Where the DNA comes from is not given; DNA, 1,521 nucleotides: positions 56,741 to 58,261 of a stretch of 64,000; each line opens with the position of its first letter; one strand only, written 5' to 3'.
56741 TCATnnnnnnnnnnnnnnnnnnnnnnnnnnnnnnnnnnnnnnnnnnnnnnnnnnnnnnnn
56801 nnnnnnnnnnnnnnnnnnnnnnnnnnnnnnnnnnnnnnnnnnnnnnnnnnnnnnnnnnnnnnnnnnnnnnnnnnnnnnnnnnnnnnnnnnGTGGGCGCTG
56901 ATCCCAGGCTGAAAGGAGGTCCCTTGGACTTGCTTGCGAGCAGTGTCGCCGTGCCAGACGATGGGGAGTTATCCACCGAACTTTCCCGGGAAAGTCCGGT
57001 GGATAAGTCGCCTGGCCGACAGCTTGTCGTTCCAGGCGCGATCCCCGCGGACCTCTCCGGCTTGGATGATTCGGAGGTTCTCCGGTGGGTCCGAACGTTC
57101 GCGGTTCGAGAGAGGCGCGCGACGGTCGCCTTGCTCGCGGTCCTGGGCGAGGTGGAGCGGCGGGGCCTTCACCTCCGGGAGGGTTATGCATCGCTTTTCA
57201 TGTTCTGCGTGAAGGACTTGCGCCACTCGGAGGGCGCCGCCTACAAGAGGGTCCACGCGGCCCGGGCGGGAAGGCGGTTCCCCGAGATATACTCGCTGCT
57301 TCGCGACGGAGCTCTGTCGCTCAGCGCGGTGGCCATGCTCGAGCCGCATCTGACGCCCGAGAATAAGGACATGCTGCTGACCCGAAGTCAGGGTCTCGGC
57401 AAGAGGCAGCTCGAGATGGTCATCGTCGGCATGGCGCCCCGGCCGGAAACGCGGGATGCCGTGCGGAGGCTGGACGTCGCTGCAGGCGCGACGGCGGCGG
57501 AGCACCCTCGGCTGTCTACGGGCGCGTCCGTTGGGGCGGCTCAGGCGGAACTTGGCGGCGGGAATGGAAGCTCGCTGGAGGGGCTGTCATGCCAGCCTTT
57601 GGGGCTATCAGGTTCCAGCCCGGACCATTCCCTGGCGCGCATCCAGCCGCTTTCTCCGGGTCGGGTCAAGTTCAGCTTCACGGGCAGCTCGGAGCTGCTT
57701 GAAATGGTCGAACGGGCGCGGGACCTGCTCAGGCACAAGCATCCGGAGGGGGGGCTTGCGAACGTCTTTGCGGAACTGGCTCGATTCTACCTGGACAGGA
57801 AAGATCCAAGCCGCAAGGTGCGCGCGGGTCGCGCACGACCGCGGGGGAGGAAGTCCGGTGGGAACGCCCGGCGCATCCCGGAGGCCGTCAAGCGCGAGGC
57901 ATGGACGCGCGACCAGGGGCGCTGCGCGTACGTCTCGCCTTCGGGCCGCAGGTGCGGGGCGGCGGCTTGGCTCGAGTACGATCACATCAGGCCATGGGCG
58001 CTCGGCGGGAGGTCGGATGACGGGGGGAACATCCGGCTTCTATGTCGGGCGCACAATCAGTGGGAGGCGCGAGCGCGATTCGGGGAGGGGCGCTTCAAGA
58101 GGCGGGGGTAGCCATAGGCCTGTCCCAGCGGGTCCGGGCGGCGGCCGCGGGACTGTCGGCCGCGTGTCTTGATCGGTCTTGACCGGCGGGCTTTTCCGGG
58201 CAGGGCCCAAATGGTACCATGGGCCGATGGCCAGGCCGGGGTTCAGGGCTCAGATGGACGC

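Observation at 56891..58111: DUF222-HNH (13E12-like) endonuclease gene with host-atypical codon usage next to a 36-bp palindrome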

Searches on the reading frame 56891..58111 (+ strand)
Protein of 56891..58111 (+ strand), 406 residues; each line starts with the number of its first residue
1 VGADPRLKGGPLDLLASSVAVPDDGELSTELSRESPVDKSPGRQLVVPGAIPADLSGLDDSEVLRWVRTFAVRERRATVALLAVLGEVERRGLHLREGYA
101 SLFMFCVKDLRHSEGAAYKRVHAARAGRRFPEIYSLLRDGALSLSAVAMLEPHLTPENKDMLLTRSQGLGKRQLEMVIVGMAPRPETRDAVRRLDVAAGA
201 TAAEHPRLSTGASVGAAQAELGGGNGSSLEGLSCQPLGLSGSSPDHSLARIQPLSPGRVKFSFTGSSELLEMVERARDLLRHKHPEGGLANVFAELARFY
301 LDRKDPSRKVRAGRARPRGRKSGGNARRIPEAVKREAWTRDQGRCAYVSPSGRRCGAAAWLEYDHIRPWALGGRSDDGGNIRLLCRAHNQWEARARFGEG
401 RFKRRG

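Call 3: search_protein_families(library=pfam, proteins=[window:56891-58111:+], max_evalue=1)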
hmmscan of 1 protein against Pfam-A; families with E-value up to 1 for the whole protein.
window:56891-58111:+ (406 aa): 4 families
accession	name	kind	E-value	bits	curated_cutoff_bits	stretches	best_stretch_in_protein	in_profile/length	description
PF01844.29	HNH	-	0.00023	21.7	21.4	1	357-387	6-39/47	HNH endonuclease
PF02720.22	DUF222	-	0.0014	18.4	24.4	1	71-150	8-88/306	Domain of unknown function (DUF222)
PF17508.7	MccV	-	0.14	13.2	27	0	322-351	69-98/104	Microcin V bacteriocin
PF14279.12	HNH_5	-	0.22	11.9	27.5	1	361-390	13-41/56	HNH endonuclease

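Call 4: search_protein_families(library=ncbifam, proteins=[window:56891-58111:+], max_evalue=1)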
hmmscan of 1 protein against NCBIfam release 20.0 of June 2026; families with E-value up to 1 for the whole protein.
window:56891-58111:+ (406 aa): 1 family
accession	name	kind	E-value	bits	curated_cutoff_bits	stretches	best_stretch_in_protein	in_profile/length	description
NF040563.1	guided_IscB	equivalog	0.018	14.2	175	1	333-393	183-236/314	RNA-guided endonuclease IscB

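Call 9: find_homologous_proteins(query=window:56891-58111:+)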
Query window:56891-58111:+ (406 aa): 316 proteins with E <= 0.001 among 8000 candidates; the best 120 are listed.
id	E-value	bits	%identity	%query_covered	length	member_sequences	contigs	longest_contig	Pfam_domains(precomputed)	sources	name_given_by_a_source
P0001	3.4e-257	871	100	97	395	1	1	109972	-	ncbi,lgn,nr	ncbi:MAG: HNH endonuclease [Elusimicrobia bacterium]|nr:HNH endonuclease [Elusimicrobiota bacterium]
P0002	6.2e-80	287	45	84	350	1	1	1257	PF01844.30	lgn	-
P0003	4.7e-76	274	43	86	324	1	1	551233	-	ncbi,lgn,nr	ncbi:MAG: HNH endonuclease [Elusimicrobia bacterium]|nr:HNH endonuclease [Elusimicrobiota bacterium]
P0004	2.0e-75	272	43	85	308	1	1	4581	-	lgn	-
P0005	6.1e-75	271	43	85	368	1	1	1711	PF01844.30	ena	-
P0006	9.2e-74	267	42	85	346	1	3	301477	PF01844.30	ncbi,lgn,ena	ncbi:MAG: HNH endonuclease signature motif containing protein [Elusimicrobiota bacterium]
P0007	2.0e-73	266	46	86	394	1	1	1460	-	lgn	-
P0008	1.3e-72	263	43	84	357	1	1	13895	-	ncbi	-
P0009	9.0e-71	257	41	85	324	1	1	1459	-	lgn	-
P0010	9.1e-71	257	41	83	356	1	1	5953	PF01844.30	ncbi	-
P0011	1.5e-70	256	44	77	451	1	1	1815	-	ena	-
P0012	1.0e-69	254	42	84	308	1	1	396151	-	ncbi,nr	ncbi:MAG: HNH endonuclease [Elusimicrobia bacterium]|nr:HNH endonuclease [Elusimicrobiota bacterium]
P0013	2.5e-69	252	41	83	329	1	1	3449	-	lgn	-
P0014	3.2e-69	252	42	84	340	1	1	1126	PF01844.30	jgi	jgi:hypothetical protein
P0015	3.3e-69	252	42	77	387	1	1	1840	PF01844.30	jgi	jgi:hypothetical protein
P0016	6.6e-69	251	40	84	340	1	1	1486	PF01844.30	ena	-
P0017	7.4e-69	251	44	85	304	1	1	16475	PF02720.23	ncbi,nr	ncbi:HNH endonuclease [bacterium]|nr:MAG: HNH endonuclease [bacterium]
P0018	1.0e-68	250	40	84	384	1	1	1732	PF02720.23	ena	-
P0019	2.7e-68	249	42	84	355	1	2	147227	PF01844.30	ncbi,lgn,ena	-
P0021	6.7e-68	248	42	86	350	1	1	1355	PF01844.30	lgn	-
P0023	1.6e-67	246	41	87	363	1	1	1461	PF01844.30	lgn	-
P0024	1.7e-67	246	42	81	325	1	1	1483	PF01844.30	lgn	-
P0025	1.7e-67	246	42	85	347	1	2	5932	PF01844.30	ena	-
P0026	2.2e-67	246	38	84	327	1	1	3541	PF01844.30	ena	-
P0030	9.4e-67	244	44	78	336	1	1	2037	PF01844.30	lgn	-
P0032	6.9e-66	241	41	85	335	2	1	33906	PF01844.30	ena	-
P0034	1.9e-65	240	43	81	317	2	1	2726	PF01844.30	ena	-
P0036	8.4e-65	237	39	82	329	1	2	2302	PF01844.30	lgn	-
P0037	1.1e-64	237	42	77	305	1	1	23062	PF01844.30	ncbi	ncbi:MAG: HNH endonuclease [Elusimicrobiota bacterium]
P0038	1.3e-64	237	38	83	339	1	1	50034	PF01844.30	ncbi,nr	ncbi:MAG: hypothetical protein COB53_01495 [Elusimicrobia bacterium]|nr:MAG: hypothetical protein CO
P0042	9.3e-64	234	43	85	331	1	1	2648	PF01844.30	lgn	-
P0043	1.7e-63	233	39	82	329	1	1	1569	PF01844.30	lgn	-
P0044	2.3e-63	233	41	85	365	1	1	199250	PF01844.30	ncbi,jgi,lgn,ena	ncbi:MAG: HNH endonuclease signature motif containing protein [Elusimicrobiota bacterium]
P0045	2.7e-63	233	42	83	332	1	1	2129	PF01844.30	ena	-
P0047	5.3e-63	232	39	81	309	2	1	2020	PF01844.30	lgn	-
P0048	1.7e-62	230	40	83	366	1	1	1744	PF01844.30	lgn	-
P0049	3.4e-62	229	39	85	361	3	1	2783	PF02720.23,PF01844.30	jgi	-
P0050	5.2e-62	228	39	85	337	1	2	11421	PF01844.30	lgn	-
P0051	5.4e-62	228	41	85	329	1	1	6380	PF01844.30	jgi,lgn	jgi:hypothetical protein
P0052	6.4e-62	228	40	85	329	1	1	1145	PF01844.30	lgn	-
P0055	1.8e-61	226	41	84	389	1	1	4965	PF01844.30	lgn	-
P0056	1.9e-61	226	42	84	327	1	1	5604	PF01844.30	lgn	-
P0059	2.8e-61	226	41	85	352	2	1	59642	PF01844.30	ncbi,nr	ncbi:MAG: HNH endonuclease [Elusimicrobia bacterium]|nr:HNH endonuclease [Elusimicrobiota bacterium]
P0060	3.1e-61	226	40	84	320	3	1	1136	PF01844.30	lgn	-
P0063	5.6e-61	225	42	85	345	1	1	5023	PF01844.30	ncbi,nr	ncbi:MAG: HNH endonuclease signature motif containing protein [Elusimicrobia bacterium]|nr:HNH endon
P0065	8.4e-61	224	40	85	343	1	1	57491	PF01844.30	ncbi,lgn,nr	ncbi:MAG: HNH endonuclease [Elusimicrobia bacterium]|nr:HNH endonuclease [Elusimicrobiota bacterium]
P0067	1.6e-60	223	39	83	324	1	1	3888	PF01844.30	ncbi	-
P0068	2.0e-60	223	39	85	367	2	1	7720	PF01844.30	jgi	-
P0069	3.0e-60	222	38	86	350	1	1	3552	PF01844.30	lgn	-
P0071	7.9e-60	221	39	85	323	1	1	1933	PF01844.30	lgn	-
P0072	2.6e-59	219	40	85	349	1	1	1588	PF01844.30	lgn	-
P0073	3.5e-59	219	38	84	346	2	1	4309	PF01844.30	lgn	-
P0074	4.0e-59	219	39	85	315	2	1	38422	PF02720.23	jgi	-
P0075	4.9e-59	218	39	87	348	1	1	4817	PF01844.30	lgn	-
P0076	1.2e-58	217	38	85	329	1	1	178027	PF01844.30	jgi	jgi:5-methylcytosine-specific restriction endonuclease McrA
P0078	2.0e-58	216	39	85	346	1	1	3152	PF01844.30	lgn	-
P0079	2.8e-58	216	38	81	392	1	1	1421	PF01844.30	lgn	-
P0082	8.2e-58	214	38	96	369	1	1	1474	PF01844.30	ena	-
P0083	9.5e-58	214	38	84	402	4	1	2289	PF01844.30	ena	-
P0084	1.2e-57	214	38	85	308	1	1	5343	PF01844.30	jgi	jgi:hypothetical protein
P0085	2.5e-57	213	37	84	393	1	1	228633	PF01844.30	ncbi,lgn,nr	ncbi:MAG: HNH endonuclease [Elusimicrobia bacterium]|nr:HNH endonuclease [Elusimicrobiota bacterium]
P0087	2.8e-57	213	40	87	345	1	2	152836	PF01844.30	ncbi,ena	-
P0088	4.4e-57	212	40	85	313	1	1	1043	PF01844.30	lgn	-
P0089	4.8e-57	212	46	34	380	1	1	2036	PF01844.30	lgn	-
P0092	9.5e-57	211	39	83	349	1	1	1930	PF01844.30,PF14279.13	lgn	-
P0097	1.5e-56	210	39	86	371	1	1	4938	PF01844.30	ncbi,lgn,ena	-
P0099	2.3e-56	210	37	84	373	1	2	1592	PF01844.30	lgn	-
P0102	3.5e-56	209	40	83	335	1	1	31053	PF01844.30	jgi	jgi:hypothetical protein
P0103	4.4e-56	209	38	87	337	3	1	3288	PF01844.30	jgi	jgi:hypothetical protein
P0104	4.6e-56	209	38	85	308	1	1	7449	PF01844.30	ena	-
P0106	9.2e-56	208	38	86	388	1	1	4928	PF01844.30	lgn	-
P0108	1.6e-55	207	37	85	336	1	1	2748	PF01844.30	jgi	jgi:hypothetical protein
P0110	3.6e-55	206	41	80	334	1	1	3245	PF01844.30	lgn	-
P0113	5.8e-55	205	39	84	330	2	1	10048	PF01844.30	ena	-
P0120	2.2e-54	203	39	83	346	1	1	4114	PF01844.30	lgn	-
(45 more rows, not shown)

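Call 11: find_encoding_contigs(protein=P0001, flank=10000, max_places=4)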
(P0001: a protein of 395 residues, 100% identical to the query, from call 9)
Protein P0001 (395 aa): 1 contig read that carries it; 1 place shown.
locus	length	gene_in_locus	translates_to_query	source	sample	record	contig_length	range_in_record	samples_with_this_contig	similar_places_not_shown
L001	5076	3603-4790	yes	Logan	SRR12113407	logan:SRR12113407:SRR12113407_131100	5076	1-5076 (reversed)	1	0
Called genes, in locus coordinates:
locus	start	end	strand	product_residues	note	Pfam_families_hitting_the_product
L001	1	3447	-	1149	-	?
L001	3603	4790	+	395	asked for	-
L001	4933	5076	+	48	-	?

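Call 13: find_related_loci(query=A1, collection=genome_contigs, flank=6000)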
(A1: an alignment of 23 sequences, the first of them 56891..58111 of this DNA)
Query A1 (406 aa) in genome_contigs; peptide patterns used: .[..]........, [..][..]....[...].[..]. (x = any residue, [..] = any of these).
597 stretches matched a pattern (row limit reached: there are more); 541 encode a relative of the query (tblastn E <= 1e-3); the best 80 are kept; 80 distinct loci.
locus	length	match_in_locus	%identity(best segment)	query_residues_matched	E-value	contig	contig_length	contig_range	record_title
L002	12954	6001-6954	42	67-405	4e-78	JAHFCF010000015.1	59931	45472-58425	MAG: Elusimicrobia bacterium isolate nzgw215 NODE_189_length_59932_cov_5.260972, whole genome shotgun sequence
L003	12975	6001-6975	42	54-398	4e-76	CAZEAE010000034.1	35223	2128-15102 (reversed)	MAG TPA_asm: uncultured Elusimicrobia sp. isolate binchicken_co248_32 genome assembly, contig: NODE_947_length_35223_cov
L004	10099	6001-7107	42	58-401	7e-75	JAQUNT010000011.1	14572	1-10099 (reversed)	MAG: Elusimicrobia bacterium isolate STD1_184 NODE_10385_length_14572_cov_2.378055_Sandtown_D1, whole genome shotgun seq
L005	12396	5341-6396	43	52-405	4e-74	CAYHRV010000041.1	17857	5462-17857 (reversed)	MAG TPA_asm: uncultured Elusimicrobia bacterium isolate ERP119705_co15_213 genome assembly, contig: NODE_3149_length_178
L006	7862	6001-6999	41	52-405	1e-71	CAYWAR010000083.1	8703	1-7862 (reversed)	MAG TPA_asm: uncultured Elusimicrobia sp. isolate binchicken_co248_100 genome assembly, contig: NODE_12101_length_8703_c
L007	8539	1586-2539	42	57-394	7e-71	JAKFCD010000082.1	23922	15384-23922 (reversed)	MAG: Elusimicrobiota bacterium isolate LC012 contig-124_2547, whole genome shotgun sequence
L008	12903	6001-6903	42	53-394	3e-69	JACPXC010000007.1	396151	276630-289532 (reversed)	MAG: Elusimicrobia bacterium isolate NC_groundwater_827_Pr1_B-0.1um_69_30 Montesol18_Bp1_scaffold_239575, whole genome s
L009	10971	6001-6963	38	57-399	1e-68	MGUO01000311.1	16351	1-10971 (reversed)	MAG: Elusimicrobia bacterium RIFCSPHIGHO2_02_FULL_57_9 rifcsphigho2_02_scaffold_9739, whole genome shotgun sequence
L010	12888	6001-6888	39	51-398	2e-68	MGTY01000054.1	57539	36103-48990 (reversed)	MAG: Elusimicrobia bacterium GWA2_69_24 gwa2_scaffold_2606, whole genome shotgun sequence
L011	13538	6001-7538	42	40-401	2e-70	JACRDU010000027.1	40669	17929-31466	MAG: Elusimicrobia bacterium isolate NC_groundwater_1680_Pr3_B-0.1um_70_15 SR-2_scaffold_141_502441, whole genome shotgu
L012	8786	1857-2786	43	46-400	2e-68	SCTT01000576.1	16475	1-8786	MAG: bacterium isolate FW305_bin.15 FW305_bin.15-42633-1, whole genome shotgun sequence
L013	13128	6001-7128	39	55-402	1e-67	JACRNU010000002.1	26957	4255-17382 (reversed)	MAG: Elusimicrobia bacterium isolate NC_groundwater_1943_Pr3_S-0.2um_66_9 scaffold_66924, whole genome shotgun sequence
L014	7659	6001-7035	40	46-398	6e-67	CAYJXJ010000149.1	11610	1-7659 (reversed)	MAG TPA_asm: uncultured Elusimicrobia bacterium isolate ERP125453_co1_480 genome assembly, contig: NODE_6321_length_1161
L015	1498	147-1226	37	55-400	4e-69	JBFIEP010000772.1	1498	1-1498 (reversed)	MAG: Elusimicrobiota bacterium isolate Mix_sand11.2021.09.D.84 k141_1271279_length_1498_cov_6.0000, whole genome shotgun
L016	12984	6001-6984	40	52-398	3e-65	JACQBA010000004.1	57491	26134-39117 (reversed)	MAG: Elusimicrobia bacterium isolate NC_groundwater_930_Pr1_S-0.2um_66_35 Montesol18-Sp2_coassembly_scaffold_296628, who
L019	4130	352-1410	39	55-398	2e-63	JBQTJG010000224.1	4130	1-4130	MAG: Armatimonadota bacterium isolate SAR307 c_000000030471, whole genome shotgun sequence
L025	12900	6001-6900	39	56-400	8e-61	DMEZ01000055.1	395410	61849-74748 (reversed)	MAG TPA_asm: Elusimicrobia bacterium isolate UBA9639 contig_1181, whole genome shotgun sequence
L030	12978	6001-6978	38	55-401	2e-59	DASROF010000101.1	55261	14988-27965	MAG TPA_asm: Vicinamibacterales bacterium isolate SMAG_U10261 k141_1299626, whole genome shotgun sequence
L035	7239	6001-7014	38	48-398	4e-58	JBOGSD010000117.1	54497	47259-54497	MAG: bacterium isolate M3-S_metabat2.bin.423 k127_1951691, whole genome shotgun sequence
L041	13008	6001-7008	38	58-401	2e-56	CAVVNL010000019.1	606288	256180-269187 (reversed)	MAG: uncultured Acidobacteriota bacterium isolate MFD05567.bin.2.74 genome assembly, contig: contig_6921, whole genome s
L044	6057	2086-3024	37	58-398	5e-56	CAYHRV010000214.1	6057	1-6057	MAG TPA_asm: uncultured Elusimicrobia bacterium isolate ERP119705_co15_213 genome assembly, contig: NODE_16937_length_60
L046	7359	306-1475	36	12-398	8e-56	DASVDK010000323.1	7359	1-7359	MAG TPA_asm: Thermodesulfobacteriota bacterium isolate SMAG_U2031 k141_942550, whole genome shotgun sequence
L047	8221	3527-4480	37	54-400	6e-56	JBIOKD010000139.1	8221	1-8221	MAG: Candidatus Eisenbacteria bacterium isolate GcL4-3 k141_268331_length_8221_cov_25.2415, whole genome shotgun sequenc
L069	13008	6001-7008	37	58-398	6e-53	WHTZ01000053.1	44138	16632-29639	MAG: Luteitalea sp. isolate Dino_bin50 NODE_53_length_44138_cov_54.990994, whole genome shotgun sequence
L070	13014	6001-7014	36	54-405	8e-53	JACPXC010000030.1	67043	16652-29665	MAG: Elusimicrobia bacterium isolate NC_groundwater_827_Pr1_B-0.1um_69_30 Montesol18_Bp1_scaffold_761916, whole genome s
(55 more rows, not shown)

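Call 28: search_protein_families(library=pfam, proteins=[L003:3004-5850:-, L003:7007-9136:-, L003:7049-7789:+, L003:7889-8566:+, L003:2115-3023:+], max_evalue=0.001)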
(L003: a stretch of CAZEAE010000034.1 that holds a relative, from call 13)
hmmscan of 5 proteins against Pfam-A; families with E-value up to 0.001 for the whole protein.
L003:3004-5850:- (948 aa): 19 families
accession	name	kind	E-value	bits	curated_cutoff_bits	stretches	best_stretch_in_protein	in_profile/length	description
PF17760.6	UvrA_inter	-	4.1e-31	107.5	23.3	1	130-236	1-107/109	UvrA interaction domain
PF17755.6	UvrA_DNA-bind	-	1.4e-25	90.2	23.2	1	289-399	1-108/110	UvrA DNA-binding domain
PF00005.33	ABC_tran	-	3.2e-20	73.5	25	2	796-861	79-137/137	ABC transporter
PF02463.25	SMC_N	-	8.6e-11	42.1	40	0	829-902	136-209/220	RecF/RecN/SMC N terminal domain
PF13191.12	AAA_16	-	8.1e-09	36.6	32.6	0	22-69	22-71/167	AAA ATPase domain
PF20703.3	nSTAND1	-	1.9e-07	31.5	27.1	0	10-81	19-86/379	Novel STAND NTPase 1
PF13555.12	AAA_29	-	1.4e-06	28.3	27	0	636-651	24-39/61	P-loop containing region of AAA domain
PF20720.3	nSTAND3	-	1.7e-05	25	27.2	0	17-46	10-39/155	Novel STAND NTPase 3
PF13304.12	AAA_21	-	3.8e-05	24.3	27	0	836-887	243-295/304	AAA domain, putative AbiEii toxin, Type IV TA system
PF13671.12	AAA_33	-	4.3e-05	24.3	27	0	638-664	3-29/143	AAA domain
PF03193.22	RsgA_GTPase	-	0.00019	21.7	30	0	6-41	89-123/174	RsgA GTPase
PF13238.12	AAA_18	-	0.0002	22.3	29.4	0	637-654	1-18/128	AAA domain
PF13481.12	AAA_25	-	0.00025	21.2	27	0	16-45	25-54/195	AAA domain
PF01583.26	APS_kinase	-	0.00029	21.3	21.1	0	26-43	4-21/152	Adenylylsulphate kinase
PF13401.12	AAA_22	-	0.00037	21.2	27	0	636-657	7-28/130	AAA domain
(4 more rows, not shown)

L003:7007-9136:- (709 aa): 3 families
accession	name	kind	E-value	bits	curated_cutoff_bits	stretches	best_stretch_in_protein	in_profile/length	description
PF00890.30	FAD_binding_2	-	1.6e-96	324.5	20.4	1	187-558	1-414/414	FAD binding domain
PF02910.25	Succ_DH_flav_C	-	1.5e-13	51.2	20.8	1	609-698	2-92/130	Fumarate reductase flavoprotein C-term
PF01266.30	DAO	-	7.9e-05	22.8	27.9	1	187-371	1-203/353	FAD dependent oxidoreductase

L003:7049-7789:+ (246 aa): 0 families

L003:7889-8566:+ (225 aa): 0 families

L003:2115-3023:+ (302 aa): 1 family
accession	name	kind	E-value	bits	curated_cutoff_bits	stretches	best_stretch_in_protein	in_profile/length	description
PF13485.12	Peptidase_MA_2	-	7.3e-13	49.2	32.4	1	69-259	18-200/201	Peptidase MA superfamily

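Call 47: search_dna_similar(query=window:57050-58108:+, collection=plasmids, mode=protein, max_rows=25, max_evalue=1e-8)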
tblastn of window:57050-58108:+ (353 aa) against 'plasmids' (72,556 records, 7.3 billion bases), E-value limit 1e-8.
No match.

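Call 48: search_dna_similar(query=window:57050-58108:+, collection=phages, mode=protein, max_rows=15, max_evalue=1e-8)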
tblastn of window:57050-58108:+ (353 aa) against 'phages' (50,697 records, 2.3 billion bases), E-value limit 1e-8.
No match.

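Call 49: find_related_loci(query=A1, collection=viral_contigs, flank=3000)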
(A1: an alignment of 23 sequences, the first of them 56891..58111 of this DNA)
Query A1 (406 aa) in viral_contigs; peptide patterns used: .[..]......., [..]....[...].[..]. (x = any residue, [..] = any of these).
185 stretches matched a pattern; 16 encode a relative of the query (tblastn E <= 1e-3); 16 distinct loci.
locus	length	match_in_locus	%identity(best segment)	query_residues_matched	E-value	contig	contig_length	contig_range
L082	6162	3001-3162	52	328-389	4e-12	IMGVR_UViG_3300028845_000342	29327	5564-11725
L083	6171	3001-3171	43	325-389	1e-10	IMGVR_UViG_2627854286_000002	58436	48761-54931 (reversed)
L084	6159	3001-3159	48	329-389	9e-10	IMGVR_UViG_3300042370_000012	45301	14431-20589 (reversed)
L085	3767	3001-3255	32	301-393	1e-9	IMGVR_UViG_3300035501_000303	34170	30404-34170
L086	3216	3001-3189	39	320-389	5e-9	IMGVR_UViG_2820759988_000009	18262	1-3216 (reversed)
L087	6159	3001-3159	41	329-389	4e-9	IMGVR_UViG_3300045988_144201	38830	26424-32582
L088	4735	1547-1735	41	319-389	7e-9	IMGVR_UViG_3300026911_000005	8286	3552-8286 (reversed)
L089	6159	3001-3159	44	329-389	2e-8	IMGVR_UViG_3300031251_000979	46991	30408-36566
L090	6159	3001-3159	41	329-389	4e-8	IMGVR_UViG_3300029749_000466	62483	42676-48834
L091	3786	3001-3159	39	329-389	9e-8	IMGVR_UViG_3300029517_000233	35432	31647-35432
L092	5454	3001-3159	39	329-389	9e-8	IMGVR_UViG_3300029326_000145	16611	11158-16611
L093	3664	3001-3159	39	329-389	9e-8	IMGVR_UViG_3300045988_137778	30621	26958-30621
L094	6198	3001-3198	36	329-402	9e-8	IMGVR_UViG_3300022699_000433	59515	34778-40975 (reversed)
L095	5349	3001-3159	39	329-389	5e-7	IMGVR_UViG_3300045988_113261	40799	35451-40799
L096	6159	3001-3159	39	329-389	3e-6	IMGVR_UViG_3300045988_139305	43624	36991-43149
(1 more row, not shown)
